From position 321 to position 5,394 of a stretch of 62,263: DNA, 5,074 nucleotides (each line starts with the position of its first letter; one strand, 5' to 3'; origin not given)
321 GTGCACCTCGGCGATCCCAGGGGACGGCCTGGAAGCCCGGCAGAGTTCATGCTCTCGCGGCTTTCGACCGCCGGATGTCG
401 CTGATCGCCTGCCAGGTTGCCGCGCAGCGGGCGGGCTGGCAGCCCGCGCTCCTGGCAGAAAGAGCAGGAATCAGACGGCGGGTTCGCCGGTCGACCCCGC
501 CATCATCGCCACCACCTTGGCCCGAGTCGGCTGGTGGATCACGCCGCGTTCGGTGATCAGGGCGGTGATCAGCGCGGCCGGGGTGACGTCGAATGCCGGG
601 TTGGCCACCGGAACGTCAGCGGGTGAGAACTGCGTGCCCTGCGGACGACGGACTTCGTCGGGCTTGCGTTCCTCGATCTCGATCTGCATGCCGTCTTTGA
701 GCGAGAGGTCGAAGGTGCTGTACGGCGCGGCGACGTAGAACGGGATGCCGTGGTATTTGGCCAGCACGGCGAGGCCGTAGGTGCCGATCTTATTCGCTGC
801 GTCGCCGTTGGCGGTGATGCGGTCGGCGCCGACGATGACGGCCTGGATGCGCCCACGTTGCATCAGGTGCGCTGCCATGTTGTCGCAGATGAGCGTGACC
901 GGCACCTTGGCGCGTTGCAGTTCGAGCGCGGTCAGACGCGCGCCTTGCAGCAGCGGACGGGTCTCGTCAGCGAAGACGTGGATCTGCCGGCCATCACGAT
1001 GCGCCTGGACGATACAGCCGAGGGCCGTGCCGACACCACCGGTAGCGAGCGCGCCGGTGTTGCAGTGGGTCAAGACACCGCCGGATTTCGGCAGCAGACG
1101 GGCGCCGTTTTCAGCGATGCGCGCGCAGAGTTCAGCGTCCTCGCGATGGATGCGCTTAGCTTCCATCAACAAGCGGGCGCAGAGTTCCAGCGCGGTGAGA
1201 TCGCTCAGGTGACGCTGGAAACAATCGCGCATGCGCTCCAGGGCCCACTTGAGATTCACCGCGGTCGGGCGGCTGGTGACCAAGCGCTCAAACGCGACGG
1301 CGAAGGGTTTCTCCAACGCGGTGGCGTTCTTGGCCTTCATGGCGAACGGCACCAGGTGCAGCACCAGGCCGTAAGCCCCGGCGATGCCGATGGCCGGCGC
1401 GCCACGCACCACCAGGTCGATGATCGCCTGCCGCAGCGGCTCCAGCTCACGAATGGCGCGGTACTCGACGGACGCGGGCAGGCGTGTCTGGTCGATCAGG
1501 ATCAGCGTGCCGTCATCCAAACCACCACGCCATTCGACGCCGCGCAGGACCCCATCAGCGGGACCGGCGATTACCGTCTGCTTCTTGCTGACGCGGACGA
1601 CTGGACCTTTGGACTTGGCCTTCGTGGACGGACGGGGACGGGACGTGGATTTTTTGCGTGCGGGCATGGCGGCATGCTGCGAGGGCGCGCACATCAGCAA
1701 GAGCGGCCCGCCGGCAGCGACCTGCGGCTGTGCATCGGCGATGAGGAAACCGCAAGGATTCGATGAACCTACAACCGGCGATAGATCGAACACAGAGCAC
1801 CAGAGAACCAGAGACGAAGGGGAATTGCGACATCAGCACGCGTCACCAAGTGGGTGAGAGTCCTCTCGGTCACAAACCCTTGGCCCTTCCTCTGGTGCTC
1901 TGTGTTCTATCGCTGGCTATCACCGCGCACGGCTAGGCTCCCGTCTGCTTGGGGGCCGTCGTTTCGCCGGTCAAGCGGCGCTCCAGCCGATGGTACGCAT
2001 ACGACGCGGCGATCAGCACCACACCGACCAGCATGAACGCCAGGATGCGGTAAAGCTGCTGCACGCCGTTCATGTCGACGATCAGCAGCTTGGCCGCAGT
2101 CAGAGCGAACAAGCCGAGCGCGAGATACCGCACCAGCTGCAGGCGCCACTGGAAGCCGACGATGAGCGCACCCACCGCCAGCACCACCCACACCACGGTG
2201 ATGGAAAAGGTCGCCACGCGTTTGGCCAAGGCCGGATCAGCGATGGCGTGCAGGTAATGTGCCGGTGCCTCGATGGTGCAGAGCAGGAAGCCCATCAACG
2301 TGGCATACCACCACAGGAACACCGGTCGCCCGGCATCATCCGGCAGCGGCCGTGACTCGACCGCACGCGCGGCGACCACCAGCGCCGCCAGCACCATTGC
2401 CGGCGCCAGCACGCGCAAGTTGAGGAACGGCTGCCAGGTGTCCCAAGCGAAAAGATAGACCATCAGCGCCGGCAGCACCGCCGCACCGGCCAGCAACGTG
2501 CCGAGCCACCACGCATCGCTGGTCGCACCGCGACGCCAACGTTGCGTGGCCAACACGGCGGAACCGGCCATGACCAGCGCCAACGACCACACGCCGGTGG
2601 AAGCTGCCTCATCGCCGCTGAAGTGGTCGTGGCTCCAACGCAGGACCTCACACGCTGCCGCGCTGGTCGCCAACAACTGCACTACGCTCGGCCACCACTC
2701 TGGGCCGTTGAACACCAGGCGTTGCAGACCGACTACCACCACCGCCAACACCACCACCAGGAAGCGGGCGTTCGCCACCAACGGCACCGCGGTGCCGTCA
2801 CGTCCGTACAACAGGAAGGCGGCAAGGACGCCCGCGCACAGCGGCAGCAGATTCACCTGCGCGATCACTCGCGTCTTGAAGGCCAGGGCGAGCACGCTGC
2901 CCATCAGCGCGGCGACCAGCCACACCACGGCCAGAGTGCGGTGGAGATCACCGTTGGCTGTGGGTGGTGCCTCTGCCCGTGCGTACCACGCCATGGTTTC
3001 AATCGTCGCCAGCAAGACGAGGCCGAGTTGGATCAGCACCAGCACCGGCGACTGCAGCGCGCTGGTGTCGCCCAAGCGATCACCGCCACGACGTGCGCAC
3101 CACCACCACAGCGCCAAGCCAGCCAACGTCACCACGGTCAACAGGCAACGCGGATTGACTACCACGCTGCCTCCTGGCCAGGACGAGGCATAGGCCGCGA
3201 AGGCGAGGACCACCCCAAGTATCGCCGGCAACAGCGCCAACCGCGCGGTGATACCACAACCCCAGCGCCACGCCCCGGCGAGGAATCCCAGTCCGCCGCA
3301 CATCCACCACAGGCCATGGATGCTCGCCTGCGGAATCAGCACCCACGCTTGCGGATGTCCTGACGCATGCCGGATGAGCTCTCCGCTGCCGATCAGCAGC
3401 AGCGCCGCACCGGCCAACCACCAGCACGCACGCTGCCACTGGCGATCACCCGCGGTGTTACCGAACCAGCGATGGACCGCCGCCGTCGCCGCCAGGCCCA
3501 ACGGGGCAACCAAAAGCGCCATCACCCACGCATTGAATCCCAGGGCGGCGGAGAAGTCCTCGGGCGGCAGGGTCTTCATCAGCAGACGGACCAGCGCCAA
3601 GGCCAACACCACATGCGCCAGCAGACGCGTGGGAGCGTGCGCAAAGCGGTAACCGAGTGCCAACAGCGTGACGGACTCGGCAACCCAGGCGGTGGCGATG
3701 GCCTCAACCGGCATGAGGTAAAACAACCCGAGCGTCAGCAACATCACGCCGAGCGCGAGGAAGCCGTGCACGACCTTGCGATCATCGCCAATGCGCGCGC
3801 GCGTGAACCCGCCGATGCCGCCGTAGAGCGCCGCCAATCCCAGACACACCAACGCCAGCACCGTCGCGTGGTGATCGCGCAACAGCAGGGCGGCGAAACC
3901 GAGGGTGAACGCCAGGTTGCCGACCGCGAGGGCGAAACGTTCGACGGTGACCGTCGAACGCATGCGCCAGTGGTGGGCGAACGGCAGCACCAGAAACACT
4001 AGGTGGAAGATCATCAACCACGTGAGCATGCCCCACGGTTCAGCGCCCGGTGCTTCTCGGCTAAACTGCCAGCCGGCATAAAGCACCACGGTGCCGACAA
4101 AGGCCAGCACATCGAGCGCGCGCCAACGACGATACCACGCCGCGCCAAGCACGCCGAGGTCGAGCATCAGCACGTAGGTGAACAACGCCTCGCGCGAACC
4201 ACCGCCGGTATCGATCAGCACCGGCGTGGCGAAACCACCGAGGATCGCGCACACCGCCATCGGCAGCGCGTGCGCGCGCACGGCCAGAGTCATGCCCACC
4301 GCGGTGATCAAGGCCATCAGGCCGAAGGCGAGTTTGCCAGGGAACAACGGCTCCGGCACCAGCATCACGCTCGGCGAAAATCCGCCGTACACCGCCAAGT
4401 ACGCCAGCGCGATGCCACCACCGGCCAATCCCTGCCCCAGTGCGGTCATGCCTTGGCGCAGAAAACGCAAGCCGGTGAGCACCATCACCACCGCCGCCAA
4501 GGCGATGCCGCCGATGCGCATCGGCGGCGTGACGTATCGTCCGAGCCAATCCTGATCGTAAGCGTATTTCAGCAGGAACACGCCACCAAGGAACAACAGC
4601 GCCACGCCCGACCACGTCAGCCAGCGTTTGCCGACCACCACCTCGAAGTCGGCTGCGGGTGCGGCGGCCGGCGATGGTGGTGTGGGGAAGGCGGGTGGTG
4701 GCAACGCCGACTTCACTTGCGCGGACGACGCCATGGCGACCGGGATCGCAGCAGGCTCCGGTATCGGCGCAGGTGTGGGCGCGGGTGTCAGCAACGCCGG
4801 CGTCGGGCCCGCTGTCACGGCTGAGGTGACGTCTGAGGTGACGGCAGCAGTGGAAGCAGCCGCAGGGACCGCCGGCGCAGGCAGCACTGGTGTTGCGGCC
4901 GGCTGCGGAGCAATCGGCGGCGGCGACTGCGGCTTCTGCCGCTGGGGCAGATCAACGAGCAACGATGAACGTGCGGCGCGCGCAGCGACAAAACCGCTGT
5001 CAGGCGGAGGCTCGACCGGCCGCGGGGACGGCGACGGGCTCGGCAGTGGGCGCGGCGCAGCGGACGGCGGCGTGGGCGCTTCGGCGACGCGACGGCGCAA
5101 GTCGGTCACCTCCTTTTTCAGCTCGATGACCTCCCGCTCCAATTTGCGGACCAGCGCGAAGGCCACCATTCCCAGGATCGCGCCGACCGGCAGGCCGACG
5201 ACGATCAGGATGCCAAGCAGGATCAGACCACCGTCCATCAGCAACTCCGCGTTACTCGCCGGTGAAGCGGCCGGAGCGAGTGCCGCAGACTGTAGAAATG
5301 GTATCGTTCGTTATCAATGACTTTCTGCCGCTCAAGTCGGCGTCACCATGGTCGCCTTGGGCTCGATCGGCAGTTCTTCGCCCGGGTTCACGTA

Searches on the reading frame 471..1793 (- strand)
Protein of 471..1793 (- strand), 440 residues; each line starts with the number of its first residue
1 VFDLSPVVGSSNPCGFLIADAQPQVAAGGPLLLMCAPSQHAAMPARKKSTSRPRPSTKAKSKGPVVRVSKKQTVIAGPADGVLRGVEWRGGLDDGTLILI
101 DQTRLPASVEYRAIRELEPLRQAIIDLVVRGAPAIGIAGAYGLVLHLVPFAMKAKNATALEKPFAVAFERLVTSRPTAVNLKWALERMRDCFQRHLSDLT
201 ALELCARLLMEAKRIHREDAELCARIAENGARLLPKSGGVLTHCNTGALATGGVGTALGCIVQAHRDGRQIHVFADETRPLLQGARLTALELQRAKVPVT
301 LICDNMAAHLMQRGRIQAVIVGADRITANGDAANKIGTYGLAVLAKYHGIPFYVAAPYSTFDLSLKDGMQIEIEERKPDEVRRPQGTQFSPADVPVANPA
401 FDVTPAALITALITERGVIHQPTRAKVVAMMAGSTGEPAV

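Call 67: search_protein_families(library=pfam, proteins=[window:471-1793:-], max_evalue=0.00001)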
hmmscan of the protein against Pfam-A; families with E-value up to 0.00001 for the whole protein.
window:471-1793:- (440 aa): 1 family
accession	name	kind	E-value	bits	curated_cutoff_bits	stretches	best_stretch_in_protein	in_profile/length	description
PF01008.23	IF-2B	-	7.3e-83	278.5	22.4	1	129-420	2-279/280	Initiation factor 2 subunit family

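Call 71: find_related_loci(query=window:471-1793:-, collection=genome_contigs, flank=1000)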
Query window:471-1793:- (440 aa) in genome_contigs; peptide patterns used: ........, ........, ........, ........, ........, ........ (x = any residue, [..] = any of these).
349 stretches matched a pattern; 274 encode a relative of the query (tblastn E <= 1e-3); the best 80 are kept; 80 distinct loci.
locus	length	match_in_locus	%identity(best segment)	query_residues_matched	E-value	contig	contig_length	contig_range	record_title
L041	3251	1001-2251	85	27-440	0e+0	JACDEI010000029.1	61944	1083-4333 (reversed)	MAG: Planctomycetota bacterium isolate MGR_bin356 SD2902_NODE_71_length_61944_cov_5.590226, whole genome shotgun sequenc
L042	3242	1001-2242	74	32-440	0e+0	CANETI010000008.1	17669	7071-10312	MAG: Planctomycetota bacterium isolate CH-Jul18-104 genome assembly, contig: CH-Jul18-C4635, whole genome shotgun sequen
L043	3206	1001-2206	70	42-438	0e+0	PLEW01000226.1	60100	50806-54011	MAG: Planctomycetota bacterium isolate bog_1363 73.20110800_S3S.47_contig_10452, whole genome shotgun sequence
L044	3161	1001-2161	70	37-427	3e-169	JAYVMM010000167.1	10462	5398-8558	MAG: Planctomycetota bacterium isolate GL61_DN_concoct_175 GL61_DN_concoct_175_166, whole genome shotgun sequence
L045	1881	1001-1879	77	30-311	7e-140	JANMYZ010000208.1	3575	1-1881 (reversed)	MAG: Planctomycetota bacterium isolate OTE_8_metabat_13 OTE_8_k141_3297166, whole genome shotgun sequence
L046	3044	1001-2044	55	86-434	8e-115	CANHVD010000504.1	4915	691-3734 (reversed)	MAG: Planctomycetaceae bacterium isolate RE-26jul17-197 genome assembly, contig: RE-26jul17-C37911, whole genome shotgun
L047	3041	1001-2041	55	86-433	3e-114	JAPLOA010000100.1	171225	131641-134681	MAG: Planctomycetales bacterium isolate LacPavin_0920_WC12_MAG_54_15 LacPavin_0920_WC12_scaffold_141485, whole genome sh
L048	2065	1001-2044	55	86-434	5e-116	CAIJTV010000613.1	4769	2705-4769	MAG: uncultured Planctomycetaceae bacterium isolate Erken-D7_bin-0123 genome assembly, contig: bin-0123:0613/1437, whole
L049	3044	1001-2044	55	86-434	5e-114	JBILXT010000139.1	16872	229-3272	MAG: Planctomycetaceae bacterium isolate ME2018-11-08GD_3300034116_group8_bin32 Rohwer_bin1758_scaffold_1559_c1, whole g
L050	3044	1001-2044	55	86-434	2e-113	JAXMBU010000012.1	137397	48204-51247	MAG: Planctomycetaceae bacterium isolate STL-PLA44 C3.11.fa-12, whole genome shotgun sequence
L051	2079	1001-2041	55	86-433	3e-115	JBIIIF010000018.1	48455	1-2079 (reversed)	MAG: Planctomycetaceae bacterium isolate ME2001-08-28pf_3300042879_group1_bin45 Rohwer_bin1750_scaffold_266_c1, whole ge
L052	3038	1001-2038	54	86-435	6e-113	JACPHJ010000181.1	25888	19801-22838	MAG: Planctomycetota bacterium isolate NC_groundwater_411_Ag_B-0.1um_42_12 GD18-4_B1_scaffold_1760692, whole genome shot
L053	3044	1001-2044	54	86-434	5e-113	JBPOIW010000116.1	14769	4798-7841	MAG: Planctomycetota bacterium isolate MAG_1020 c_000000595208, whole genome shotgun sequence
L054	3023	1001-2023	54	86-427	5e-112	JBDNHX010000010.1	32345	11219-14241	MAG: Planctomycetaceae bacterium isolate concoct.44.WLB k141_13301, whole genome shotgun sequence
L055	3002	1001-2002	55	86-423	2e-111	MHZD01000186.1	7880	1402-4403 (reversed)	MAG: Planctomycetes bacterium RIFOXYC2_FULL_41_27 rifoxyc2_full_scaffold_5082, whole genome shotgun sequence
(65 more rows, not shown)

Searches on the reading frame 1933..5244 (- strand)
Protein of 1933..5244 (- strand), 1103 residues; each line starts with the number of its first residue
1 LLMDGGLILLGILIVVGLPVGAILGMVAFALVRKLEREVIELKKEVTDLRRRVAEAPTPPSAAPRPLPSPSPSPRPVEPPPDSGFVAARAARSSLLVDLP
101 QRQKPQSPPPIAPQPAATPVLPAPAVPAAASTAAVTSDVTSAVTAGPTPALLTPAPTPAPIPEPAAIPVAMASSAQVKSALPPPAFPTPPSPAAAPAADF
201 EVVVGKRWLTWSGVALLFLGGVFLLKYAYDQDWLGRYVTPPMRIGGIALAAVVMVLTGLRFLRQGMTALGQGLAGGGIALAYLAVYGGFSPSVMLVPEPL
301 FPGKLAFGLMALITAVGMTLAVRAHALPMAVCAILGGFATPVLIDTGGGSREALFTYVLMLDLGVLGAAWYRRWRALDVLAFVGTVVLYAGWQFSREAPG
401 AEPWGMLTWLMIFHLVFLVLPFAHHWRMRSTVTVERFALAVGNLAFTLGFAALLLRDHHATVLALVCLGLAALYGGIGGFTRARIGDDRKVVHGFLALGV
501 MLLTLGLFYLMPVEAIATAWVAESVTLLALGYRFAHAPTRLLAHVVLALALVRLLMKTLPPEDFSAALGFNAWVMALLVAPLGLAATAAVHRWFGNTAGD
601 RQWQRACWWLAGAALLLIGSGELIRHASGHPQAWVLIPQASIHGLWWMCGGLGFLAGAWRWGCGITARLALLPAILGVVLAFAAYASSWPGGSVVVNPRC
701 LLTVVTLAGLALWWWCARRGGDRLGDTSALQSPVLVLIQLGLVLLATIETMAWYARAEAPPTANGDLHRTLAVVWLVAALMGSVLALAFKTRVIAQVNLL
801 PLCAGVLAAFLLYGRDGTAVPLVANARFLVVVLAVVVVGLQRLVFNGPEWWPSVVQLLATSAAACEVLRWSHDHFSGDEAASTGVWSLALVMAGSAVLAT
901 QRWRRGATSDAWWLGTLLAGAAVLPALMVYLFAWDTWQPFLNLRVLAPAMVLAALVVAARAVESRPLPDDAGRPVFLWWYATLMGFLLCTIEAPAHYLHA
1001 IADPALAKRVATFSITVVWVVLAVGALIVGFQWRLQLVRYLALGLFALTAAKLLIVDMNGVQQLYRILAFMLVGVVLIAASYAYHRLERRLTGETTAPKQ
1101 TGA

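Call 67: search_protein_families(library=pfam, proteins=[window:1933-5244:-], max_evalue=0.00001)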
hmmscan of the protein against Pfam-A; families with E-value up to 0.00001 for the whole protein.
window:1933-5244:- (1103 aa): 1 family
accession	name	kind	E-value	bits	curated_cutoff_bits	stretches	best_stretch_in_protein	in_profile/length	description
PF10101.14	DUF2339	-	4e-79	267.5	33.6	2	205-807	1-623/659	Predicted membrane protein (DUF2339)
